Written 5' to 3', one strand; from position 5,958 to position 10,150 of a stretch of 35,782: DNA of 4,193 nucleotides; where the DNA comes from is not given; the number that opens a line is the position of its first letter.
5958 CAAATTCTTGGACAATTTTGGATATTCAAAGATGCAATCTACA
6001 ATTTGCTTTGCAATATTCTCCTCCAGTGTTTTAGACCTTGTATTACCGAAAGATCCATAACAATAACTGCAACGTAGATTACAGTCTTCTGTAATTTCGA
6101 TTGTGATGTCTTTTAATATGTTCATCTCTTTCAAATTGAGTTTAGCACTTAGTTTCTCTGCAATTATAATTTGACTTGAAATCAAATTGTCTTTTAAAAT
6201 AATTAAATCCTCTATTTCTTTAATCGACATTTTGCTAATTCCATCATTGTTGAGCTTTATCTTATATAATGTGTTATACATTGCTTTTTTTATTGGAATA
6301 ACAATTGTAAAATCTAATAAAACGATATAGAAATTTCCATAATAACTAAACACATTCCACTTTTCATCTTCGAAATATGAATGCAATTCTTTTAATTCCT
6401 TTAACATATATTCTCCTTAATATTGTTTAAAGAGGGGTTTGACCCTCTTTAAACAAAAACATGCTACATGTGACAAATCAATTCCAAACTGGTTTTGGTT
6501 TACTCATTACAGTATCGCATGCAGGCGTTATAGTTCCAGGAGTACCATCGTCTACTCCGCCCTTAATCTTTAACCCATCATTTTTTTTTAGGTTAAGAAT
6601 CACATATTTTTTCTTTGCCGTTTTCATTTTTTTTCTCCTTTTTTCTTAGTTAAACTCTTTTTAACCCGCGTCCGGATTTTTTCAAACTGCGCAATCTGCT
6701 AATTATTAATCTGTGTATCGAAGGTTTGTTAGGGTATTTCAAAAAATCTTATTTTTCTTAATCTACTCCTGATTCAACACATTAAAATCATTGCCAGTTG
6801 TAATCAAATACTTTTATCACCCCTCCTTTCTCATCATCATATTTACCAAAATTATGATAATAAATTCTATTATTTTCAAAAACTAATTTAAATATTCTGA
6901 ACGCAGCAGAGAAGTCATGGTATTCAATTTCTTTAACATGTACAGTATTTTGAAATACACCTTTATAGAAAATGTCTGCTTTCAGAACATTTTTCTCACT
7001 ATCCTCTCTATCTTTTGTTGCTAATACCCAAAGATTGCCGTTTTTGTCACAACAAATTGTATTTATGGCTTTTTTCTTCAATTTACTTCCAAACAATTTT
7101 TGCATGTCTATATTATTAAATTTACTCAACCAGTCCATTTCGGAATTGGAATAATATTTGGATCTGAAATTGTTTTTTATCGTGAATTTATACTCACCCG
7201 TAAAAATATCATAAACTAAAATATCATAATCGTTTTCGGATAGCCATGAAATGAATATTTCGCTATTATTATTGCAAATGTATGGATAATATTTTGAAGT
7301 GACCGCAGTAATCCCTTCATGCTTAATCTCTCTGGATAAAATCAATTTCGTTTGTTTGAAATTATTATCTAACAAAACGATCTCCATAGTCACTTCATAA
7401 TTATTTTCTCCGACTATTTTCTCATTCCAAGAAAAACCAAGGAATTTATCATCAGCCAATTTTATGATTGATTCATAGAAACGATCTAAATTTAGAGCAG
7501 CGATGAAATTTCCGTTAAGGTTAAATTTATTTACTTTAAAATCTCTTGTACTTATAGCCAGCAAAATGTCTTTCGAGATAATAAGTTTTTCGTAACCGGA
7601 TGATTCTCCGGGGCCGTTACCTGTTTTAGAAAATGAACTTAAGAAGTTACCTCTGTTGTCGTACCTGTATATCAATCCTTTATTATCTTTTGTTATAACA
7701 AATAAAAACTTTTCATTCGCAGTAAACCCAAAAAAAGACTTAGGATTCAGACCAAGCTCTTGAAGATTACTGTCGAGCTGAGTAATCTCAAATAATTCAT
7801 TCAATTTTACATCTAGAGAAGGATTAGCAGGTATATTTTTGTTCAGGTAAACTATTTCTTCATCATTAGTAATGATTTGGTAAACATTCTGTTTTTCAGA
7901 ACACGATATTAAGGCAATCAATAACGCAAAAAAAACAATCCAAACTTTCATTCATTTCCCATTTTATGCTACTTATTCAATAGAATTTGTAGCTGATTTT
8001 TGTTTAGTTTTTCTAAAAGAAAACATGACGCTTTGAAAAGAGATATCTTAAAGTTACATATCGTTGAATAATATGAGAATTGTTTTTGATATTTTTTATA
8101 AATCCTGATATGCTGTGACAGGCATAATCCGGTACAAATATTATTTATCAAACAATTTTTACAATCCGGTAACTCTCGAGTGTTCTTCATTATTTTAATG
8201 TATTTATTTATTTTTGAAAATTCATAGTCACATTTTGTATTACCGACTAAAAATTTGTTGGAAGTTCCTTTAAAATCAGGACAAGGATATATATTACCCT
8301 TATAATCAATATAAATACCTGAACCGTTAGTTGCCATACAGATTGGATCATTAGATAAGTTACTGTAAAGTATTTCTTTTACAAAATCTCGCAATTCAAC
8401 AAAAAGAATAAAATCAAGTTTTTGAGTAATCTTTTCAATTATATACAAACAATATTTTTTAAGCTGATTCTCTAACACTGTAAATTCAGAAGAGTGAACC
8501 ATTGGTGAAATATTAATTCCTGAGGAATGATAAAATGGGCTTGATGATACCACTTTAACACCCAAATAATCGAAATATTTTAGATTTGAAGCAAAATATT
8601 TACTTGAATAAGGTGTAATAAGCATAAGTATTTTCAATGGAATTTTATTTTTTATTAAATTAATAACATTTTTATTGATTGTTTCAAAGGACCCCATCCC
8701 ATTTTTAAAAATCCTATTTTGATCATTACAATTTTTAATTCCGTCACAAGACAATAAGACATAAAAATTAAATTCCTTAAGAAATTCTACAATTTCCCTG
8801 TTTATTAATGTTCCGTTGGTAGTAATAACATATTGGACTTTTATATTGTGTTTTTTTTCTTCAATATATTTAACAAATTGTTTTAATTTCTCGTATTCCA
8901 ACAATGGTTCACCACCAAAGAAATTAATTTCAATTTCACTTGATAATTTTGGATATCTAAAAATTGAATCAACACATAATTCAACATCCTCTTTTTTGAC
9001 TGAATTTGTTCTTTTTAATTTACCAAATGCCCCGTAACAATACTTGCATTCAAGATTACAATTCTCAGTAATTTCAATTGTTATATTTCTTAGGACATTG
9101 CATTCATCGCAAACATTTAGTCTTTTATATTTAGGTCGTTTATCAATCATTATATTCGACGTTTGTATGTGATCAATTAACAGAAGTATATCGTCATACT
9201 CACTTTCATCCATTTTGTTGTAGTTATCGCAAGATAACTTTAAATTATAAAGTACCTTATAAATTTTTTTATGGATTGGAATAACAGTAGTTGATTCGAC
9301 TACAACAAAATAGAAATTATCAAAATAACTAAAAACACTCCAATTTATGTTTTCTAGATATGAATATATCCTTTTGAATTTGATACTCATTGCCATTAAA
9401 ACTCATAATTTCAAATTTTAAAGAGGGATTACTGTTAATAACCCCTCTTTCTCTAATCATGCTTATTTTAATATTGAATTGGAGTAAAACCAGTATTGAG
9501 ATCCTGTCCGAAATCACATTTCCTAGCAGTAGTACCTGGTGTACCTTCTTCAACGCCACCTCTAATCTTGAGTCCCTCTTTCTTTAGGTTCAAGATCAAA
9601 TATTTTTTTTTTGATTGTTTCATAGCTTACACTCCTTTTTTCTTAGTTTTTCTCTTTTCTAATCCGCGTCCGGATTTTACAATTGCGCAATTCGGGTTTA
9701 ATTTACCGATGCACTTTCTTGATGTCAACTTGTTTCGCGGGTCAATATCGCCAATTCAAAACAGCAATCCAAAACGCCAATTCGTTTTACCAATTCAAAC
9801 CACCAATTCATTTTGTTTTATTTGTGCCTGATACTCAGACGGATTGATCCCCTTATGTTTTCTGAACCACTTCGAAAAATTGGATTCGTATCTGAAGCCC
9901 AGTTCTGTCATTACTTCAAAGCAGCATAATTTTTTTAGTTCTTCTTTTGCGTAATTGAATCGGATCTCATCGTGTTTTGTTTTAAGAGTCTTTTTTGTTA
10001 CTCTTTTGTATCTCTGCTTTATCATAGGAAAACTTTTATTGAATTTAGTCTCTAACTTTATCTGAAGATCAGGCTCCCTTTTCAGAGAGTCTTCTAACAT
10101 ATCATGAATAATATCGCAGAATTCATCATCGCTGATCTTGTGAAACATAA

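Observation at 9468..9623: Unannotated 51-aa precursor B; the two precursors share an exactly spaced 14-residue core V[DE][DE]GTPGTx4CD while the tails diverge completely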

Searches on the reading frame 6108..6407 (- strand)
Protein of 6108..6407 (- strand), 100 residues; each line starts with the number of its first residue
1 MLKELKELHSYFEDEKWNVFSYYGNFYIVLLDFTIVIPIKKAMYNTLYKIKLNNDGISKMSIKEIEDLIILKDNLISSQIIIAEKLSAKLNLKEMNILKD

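Call 77: search_protein_families(library=pfam, proteins=[window:6108-6407:-], max_evalue=10)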
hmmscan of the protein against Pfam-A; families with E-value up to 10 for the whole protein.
window:6108-6407:- (100 aa): 1 family
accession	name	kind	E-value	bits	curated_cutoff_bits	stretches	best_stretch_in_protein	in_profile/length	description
PF16320.10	Ribosomal_L12_N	-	0.3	11.2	25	0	56-69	8-21/48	Ribosomal protein L7/L12 dimerisation domain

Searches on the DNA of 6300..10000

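Call 60: search_rna_families(source=window, start=6300, end=10000, threshold=evalue, max_evalue=1)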
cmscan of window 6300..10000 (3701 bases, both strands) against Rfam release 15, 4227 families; matches with E-value up to 1: 1.
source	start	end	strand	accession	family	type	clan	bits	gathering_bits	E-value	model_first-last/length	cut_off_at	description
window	7295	7396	-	RF04051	mir-8517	Gene; miRNA;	-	20.5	70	0.91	1-108/108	no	mir-8517 microRNA precursor family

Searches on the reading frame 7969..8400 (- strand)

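Call 77: search_protein_families(library=pfam, proteins=[window:7969-8400:-], max_evalue=10)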
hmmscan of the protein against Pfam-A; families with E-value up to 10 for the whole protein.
window:7969-8400:- (143 aa): 3 families
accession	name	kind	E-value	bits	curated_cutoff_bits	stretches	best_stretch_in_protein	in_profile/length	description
PF13186.11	SPASM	-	0.0011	19.7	21.5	1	26-83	5-66/67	Iron-sulfur cluster-binding domain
PF06739.17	SBBP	-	0.052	13.9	20.5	1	24-38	13-27/38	Beta-propeller repeat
PF16503.10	zn-ribbon_14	-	0.4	10.6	34.9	1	126-136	18-28/32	Zinc-ribbon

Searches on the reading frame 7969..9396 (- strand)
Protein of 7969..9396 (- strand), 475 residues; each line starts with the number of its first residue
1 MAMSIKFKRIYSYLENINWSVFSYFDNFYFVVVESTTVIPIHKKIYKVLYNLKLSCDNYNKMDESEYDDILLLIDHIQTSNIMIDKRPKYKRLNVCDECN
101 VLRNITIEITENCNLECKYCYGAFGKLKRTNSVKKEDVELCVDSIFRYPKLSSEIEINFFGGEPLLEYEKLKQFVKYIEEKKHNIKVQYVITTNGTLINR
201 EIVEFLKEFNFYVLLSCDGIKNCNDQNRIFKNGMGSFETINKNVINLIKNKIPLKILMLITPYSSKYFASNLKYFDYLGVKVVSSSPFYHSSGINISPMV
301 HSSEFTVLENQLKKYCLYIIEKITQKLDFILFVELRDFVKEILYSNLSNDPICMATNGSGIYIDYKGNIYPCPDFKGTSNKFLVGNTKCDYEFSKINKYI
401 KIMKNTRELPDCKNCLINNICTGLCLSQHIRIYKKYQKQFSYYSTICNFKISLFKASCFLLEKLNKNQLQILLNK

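Call 6: search_protein_families(library=pfam, proteins=[window:7969-9396:-], max_evalue=0.01)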
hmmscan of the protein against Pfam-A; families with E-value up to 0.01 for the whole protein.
window:7969-9396:- (475 aa): 2 families
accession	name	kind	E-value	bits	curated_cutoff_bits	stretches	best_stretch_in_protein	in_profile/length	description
PF04055.27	Radical_SAM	-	1.2e-15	58.6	29.5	1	107-262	1-152/166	Radical SAM superfamily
PF13353.11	Fer4_12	-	4.3e-09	37.2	22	1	111-213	13-113/137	4Fe-4S single cluster domain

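Call 7: search_protein_families(library=ncbifam, proteins=[window:7969-9396:-], max_evalue=1)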
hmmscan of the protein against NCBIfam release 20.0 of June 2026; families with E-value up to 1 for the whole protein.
window:7969-9396:- (475 aa): 67 families (the best 25 are shown)
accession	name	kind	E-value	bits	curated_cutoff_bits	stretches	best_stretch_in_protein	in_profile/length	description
NF047865.1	rSAM_PapB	equivalog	2.1e-54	185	340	1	104-428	4-319/330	PapB family radical SAM/SPASM ranthipeptide maturase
TIGR04064.1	rSAM_nif11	equivalog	1.1e-42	146.3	518.7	1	21-430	6-405/459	nif11-like peptide radical SAM maturase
TIGR04068.1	rSAM_ocin_clost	equivalog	1.2e-42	146.4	500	1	24-460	7-456/462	Cys-rich peptide radical SAM maturase CcpM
TIGR03974.1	rSAM_six_Cys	equivalog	4.3e-38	131.3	425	1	56-442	48-433/451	thioether cross-link-forming SCIFF peptide maturase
TIGR03906.1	quino_hemo_SAM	equivalog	2.1e-37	128.8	453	1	70-441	60-427/467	quinohemoprotein amine dehydrogenase maturation protein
TIGR03942.1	sulfatase_rSAM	equivalog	9.8e-35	120.3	349.45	1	110-464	8-360/363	anaerobic sulfatase maturase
NF041298.1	rSAM_mat_DynA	equivalog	6.8e-33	114.1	450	1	107-444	5-340/356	dynobactin maturation radical SAM/SPASM protein DynA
NF040492.1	not_ScfB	exception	6.6e-31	107.7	855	1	22-431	7-421/450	ScfB-related radical SAM/SPASM orphan maturase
TIGR03978.1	rSAM_paired_1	equivalog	4.5e-28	98.2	370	2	106-280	86-262/466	His-Xaa-Ser system radical SAM maturase HxsB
TIGR04280.1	geopep_mat_rSAM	hypoth_equivalog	1.3e-27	96.8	400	1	103-425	84-392/428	geopeptide radical SAM maturase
NF038170.1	lachnocin_rSAM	equivalog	9e-27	94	550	2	93-250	67-226/440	lachnocin radical SAM maturase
TIGR04148.1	GG_samocin_CFB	equivalog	9.1e-27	94.3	300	1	91-252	5-174/411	radical SAM peptide maturase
NF038107.1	rSAM_NF038107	equivalog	3.6e-25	88.6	600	1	97-451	80-419/444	Cys-every-fifth radical SAM/SPASM peptide maturase CefB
TIGR04115.1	rSAM_Cxxx_rpt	equivalog_domain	5.5e-25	88.6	350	1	103-429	2-329/359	radical SAM peptide maturase, CXXX-repeat target family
NF041707.1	rSAM_YhhB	equivalog_domain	1.3e-23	83.5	445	1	105-427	4-335/369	cyclophane-forming radical SAM/SPASM peptide maturase YhhB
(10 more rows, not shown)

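Call 12: find_homologous_proteins(query=window:7969-9396:-, max_evalue=1e-20)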
Query window:7969-9396:- (475 aa): 340 proteins with E <= 1e-20 among 8000 candidates; the best 120 are listed.
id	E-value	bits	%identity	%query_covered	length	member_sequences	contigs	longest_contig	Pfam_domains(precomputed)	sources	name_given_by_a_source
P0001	0.0e+0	1060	100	100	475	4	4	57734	PF04055.28,PF13353.12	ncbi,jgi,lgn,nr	ncbi:MAG: radical SAM protein [Candidatus Delongbacteria bacterium]|jgi:uncharacterized protein|nr:r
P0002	3.3e-157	542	54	99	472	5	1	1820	PF04055.28,PF13353.12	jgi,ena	-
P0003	1.7e-33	134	30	68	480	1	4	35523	PF04055.28,PF13353.12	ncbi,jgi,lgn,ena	-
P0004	1.2e-32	132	30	83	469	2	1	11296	PF04055.28,PF13353.12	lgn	-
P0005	1.3e-32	131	28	84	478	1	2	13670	PF04055.28,PF13353.12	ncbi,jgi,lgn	jgi:uncharacterized protein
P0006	1.9e-32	131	26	68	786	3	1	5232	PF04055.28,PF13353.12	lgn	-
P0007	4.9e-32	130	30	67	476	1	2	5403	PF04055.28,PF13353.12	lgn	-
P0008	4.4e-30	123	30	68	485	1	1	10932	PF04055.28,PF13353.12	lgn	-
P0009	1.1e-29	122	30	76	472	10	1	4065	PF04055.28,PF13353.12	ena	-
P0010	1.9e-29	121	26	79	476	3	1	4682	PF04055.28,PF13353.12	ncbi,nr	ncbi:MAG: hypothetical protein CW691_08420 [Candidatus Bathyarchaeum sp.]|nr:MAG: hypothetical prote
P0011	3.4e-29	120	29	85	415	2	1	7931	PF04055.28,PF13353.12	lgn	-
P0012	4.1e-29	120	27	79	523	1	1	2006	PF04055.28,PF13353.12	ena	-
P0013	6.3e-29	119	30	91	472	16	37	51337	PF04055.28,PF13353.12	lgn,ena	-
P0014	7.8e-29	119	32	58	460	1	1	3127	PF04055.28,PF13353.12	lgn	-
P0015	8.6e-29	119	28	83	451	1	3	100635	PF04055.28,PF13353.12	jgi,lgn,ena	-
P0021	3.5e-28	117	28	93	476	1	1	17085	PF04055.28,PF13353.12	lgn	-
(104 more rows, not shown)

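Call 24: find_encoding_contigs(protein=P0003, flank=6000, max_places=2)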
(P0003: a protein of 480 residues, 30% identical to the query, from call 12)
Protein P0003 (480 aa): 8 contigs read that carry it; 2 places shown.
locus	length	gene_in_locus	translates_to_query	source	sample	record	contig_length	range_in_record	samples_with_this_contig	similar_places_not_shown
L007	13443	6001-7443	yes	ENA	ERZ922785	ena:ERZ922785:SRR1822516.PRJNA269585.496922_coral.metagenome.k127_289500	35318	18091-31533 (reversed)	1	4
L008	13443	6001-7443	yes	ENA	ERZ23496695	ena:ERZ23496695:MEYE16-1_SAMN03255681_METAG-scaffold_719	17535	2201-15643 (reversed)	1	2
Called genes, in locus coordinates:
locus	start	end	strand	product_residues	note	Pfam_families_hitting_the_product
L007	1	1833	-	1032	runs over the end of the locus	PF00873:ACR_tran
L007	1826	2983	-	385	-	-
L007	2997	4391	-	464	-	PF02321:OEP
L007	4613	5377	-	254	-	-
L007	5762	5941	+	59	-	PF27803:Bacteriocin_CLI3235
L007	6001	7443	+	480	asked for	PF04055:Radical_SAM, PF13353:Fer4_12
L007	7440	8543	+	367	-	-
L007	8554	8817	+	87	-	-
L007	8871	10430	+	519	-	PF00082:Peptidase_S8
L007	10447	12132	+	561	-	PF00664:ABC_membrane, PF00005:ABC_tran, PF02463:SMC_N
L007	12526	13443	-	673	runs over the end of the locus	PF02743:dCache_1, PF00672:HAMP, PF00015:MCPsignal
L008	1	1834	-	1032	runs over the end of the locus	PF00873:ACR_tran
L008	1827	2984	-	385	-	-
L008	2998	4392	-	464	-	PF02321:OEP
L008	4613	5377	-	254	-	-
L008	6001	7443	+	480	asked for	PF04055:Radical_SAM, PF13353:Fer4_12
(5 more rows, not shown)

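Call 25: find_encoding_contigs(protein=P0005, flank=6000, max_places=2)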
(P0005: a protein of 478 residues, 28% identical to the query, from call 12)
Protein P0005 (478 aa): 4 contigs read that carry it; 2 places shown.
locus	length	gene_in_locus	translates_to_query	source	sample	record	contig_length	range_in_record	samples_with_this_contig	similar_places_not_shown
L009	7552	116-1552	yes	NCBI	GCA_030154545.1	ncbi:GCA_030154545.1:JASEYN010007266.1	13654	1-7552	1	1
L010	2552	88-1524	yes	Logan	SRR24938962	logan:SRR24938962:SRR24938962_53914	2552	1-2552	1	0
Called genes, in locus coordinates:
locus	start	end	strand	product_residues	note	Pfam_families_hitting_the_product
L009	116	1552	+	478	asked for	PF04055:Radical_SAM, PF13353:Fer4_12 (weak)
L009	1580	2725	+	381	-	-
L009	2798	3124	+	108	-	-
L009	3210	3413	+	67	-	-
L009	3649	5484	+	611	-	PF02463:SMC_N (faint), PF00005:ABC_tran, PF13476:AAA_23 (faint), PF13304:AAA_21 (faint)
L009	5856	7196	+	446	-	PF01547:SBP_bac_1 (weak)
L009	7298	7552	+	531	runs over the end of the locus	PF00082:Peptidase_S8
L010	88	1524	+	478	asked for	PF04055:Radical_SAM, PF13353:Fer4_12 (weak)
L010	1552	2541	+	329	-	-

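Call 45: search_solved_structures(query=window:7969-9396:-, max_evalue=0.00001)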
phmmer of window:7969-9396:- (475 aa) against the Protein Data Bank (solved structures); distinct sequences matched with E-value up to 0.00001: 5.
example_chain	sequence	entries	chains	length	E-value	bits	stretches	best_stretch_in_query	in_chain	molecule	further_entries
5wgg_A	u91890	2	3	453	2.3e-28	102.5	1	60-240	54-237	Radical SAM domain protein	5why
4k37_A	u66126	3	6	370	5e-12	48.7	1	110-426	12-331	Anaerobic sulfatase-maturating enzyme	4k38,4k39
4k36_A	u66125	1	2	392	5.3e-12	48.6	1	110-426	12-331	Anaerobic sulfatase-maturating enzyme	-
9gm3_A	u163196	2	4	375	3.5e-11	45.9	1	106-250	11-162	ChlB radical SAM domain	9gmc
8vpo_A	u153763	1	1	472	2e-10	43.4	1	41-437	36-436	Radical SAM core domain-containing protein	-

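Call 64: find_encoding_contigs(protein=P0013, flank=4000, max_places=2)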
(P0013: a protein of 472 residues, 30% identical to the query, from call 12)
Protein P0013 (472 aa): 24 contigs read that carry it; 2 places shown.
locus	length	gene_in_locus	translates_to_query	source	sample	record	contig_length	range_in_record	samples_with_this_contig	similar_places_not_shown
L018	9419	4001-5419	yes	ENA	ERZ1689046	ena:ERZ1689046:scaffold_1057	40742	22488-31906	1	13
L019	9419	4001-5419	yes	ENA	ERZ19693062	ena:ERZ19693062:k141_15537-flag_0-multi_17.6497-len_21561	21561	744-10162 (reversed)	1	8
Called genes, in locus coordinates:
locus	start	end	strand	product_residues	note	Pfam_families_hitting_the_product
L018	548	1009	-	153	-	-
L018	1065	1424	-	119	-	-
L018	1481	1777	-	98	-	PF03551:PadR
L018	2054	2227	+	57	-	-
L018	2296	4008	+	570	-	PF00664:ABC_membrane, PF00005:ABC_tran, PF02463:SMC_N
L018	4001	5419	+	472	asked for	PF13353:Fer4_12, PF04055:Radical_SAM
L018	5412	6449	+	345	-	-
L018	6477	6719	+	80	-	-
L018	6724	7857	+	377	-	-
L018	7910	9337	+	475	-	PF01547:SBP_bac_1, PF13416:SBP_bac_8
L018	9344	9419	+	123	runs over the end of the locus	-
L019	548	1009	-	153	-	-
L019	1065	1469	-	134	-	-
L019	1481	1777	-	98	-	PF03551:PadR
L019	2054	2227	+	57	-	-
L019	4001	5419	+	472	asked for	PF13353:Fer4_12, PF04055:Radical_SAM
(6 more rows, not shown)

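Call 65: find_encoding_contigs(protein=P0004, flank=4000, max_places=2)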
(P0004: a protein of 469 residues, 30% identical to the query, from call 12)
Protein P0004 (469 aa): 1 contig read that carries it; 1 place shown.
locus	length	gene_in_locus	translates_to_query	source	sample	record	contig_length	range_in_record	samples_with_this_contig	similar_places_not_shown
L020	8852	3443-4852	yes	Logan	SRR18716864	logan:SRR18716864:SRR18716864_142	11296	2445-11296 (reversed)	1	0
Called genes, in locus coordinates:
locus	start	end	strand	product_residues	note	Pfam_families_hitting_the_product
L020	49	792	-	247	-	PF00072:Response_reg, PF04397:LytTR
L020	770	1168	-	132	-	PF12844:HTH_19, PF13560:HTH_31 (faint), PF01381:HTH_3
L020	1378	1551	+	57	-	-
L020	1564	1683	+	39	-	-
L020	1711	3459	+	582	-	PF00664:ABC_membrane, PF00005:ABC_tran, PF02463:SMC_N (weak)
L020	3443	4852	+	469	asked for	PF13353:Fer4_12, PF04055:Radical_SAM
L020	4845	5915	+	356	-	-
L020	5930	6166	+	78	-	-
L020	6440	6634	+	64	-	-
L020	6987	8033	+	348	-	PF00082:Peptidase_S8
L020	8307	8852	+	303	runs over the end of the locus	PF00005:ABC_tran, PF13304:AAA_21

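Call 66: find_encoding_contigs(protein=P0021, flank=4000, max_places=2)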
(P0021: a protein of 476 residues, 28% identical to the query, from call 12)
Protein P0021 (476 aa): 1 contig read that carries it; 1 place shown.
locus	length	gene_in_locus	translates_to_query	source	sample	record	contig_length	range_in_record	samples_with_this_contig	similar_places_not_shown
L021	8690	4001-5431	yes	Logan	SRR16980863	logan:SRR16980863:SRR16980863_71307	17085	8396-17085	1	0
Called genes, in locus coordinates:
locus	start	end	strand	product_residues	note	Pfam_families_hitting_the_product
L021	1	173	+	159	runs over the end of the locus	PF02590:SPOUT_MTase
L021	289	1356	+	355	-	PF00465:Fe-ADH, PF25137:ADH_Fe_C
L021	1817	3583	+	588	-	PF00664:ABC_membrane, PF00005:ABC_tran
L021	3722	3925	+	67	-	PF27803:Bacteriocin_CLI3235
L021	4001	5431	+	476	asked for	PF04055:Radical_SAM, PF13353:Fer4_12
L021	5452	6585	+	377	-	-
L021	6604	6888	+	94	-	-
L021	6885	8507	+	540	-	PF00082:Peptidase_S8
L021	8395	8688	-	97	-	?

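Call 89: predict_structure(alignment_id=A4)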
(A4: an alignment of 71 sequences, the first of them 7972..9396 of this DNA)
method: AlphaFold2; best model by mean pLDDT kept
length: 475 residues; sequences in the alignment: 71
mean_pLDDT: 86.6   pTM: 0.88
mean pLDDT of the five models: 86.6, 86.1, 85.4, 85.4, 84.2
residues with pLDDT >= 90: 286; 70-90: 121; 50-70: 52; < 50: 16
segments of 3 or more residues with pLDDT < 50: 83-95
pLDDT, mean of each block of 10 residues (from residue 1): 78 91 95 89 93 78 87 85 43 53 94 90 63 94 93 96 96 98 97 98 98 98 95 96 98 97 95 98 90 61 90 98 98 95 71 70 94 83 89 78 72 84 74 67 76 96 95 94
secondary structure, 60 per line:
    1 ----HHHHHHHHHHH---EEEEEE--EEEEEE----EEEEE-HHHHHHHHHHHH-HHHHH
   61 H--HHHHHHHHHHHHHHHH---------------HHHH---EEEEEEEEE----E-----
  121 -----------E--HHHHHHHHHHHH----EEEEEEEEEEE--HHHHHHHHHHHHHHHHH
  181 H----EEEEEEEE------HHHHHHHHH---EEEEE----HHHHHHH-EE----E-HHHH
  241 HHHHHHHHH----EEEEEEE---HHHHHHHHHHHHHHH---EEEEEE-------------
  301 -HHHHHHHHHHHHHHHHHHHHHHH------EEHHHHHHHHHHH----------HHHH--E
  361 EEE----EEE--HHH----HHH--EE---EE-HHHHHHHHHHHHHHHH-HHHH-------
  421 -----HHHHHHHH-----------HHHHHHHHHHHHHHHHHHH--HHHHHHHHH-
elements in order: H5-15 E19-24 E27-32 E37-41 H43-54 H56-61 H64-79 H95-98 E102-110 H135-146 E151-161 H164-181 E186-193 H200-208 E212-216 H221-227 H237-249 E254-260 H264-278 E282-287 H302-324 H333-343 H354-357 E360-363 E368-370 H393-408 H410-413 H426-433 H445-463 H466-474

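Call 91: fold_search(model_id=the predicted structure, library=pdb)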
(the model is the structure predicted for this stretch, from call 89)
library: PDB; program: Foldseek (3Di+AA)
matches with E <= 10: 1274; with E <= 0.001: 90
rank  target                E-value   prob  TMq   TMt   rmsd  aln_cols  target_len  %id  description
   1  5why_B                5.4e-26  1.00  0.73  0.82   4.0       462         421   21  Structural Insights into Thioether Bond Formation in the Biosynthesis of Sactipeptides (released 2017-07-26)
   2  5why_A                1.3e-24  1.00  0.73  0.82   4.0       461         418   21  Structural Insights into Thioether Bond Formation in the Biosynthesis of Sactipeptides (released 2017-07-26)
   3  5wgg_A                5.2e-24  1.00  0.72  0.77   4.5       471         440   20  Structural Insights into Thioether Bond Formation in the Biosynthesis of Sactipeptides (released 2017-07-26)
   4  4k36_A                3.0e-18  1.00  0.64  0.78   4.0       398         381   21  His6 tagged anSMEcpe with bound AdoMet (released 2013-05-08)
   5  4k37_A                9.0e-18  1.00  0.62  0.80   3.6       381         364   22  Native anSMEcpe with bound AdoMet (released 2013-05-08)
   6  4k39_B                9.0e-18  1.00  0.61  0.79   4.2       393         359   21  Native anSMEcpe with bound AdoMet and Cp18Cys peptide (released 2013-05-08)
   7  4k36_B                1.4e-17  1.00  0.63  0.81   3.7       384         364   22  His6 tagged anSMEcpe with bound AdoMet (released 2013-05-08)
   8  4k38_B                1.8e-17  1.00  0.61  0.79   4.2       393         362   21  Native anSMEcpe with bound AdoMet and Kp18Cys peptide (released 2013-05-08)
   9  4k39_A                2.7e-17  1.00  0.62  0.79   3.8       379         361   22  Native anSMEcpe with bound AdoMet and Cp18Cys peptide (released 2013-05-08)
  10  4k37_B                4.9e-17  1.00  0.62  0.79   4.2       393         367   21  Native anSMEcpe with bound AdoMet (released 2013-05-08)
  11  4k38_A                6.5e-17  1.00  0.61  0.76   4.5       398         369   21  Native anSMEcpe with bound AdoMet and Kp18Cys peptide (released 2013-05-08)
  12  9gm3_C                5.0e-16  1.00  0.57  0.71   5.4       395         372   19  Crystal structure of the complex formed between the radical SAM protein ChlB and the leader region of its precursor su (released 2025-06-25)
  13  8vpo                  8.2e-16  1.00  0.57  0.60   8.0       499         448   17  X-Ray Crystal Structure of TigE from Paramaledivibacter caminithermalis (released 2024-02-07)
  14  9gmc_C                1.5e-15  1.00  0.58  0.72   5.2       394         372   19  Crystal structure of the complex formed between the radical SAM protein ChlB and the R3A mutant of ChlA (released 2025-06-25)
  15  9gm3_A                2.7e-15  1.00  0.58  0.72   5.4       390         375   20  Crystal structure of the complex formed between the radical SAM protein ChlB and the leader region of its precursor su (released 2025-06-25)
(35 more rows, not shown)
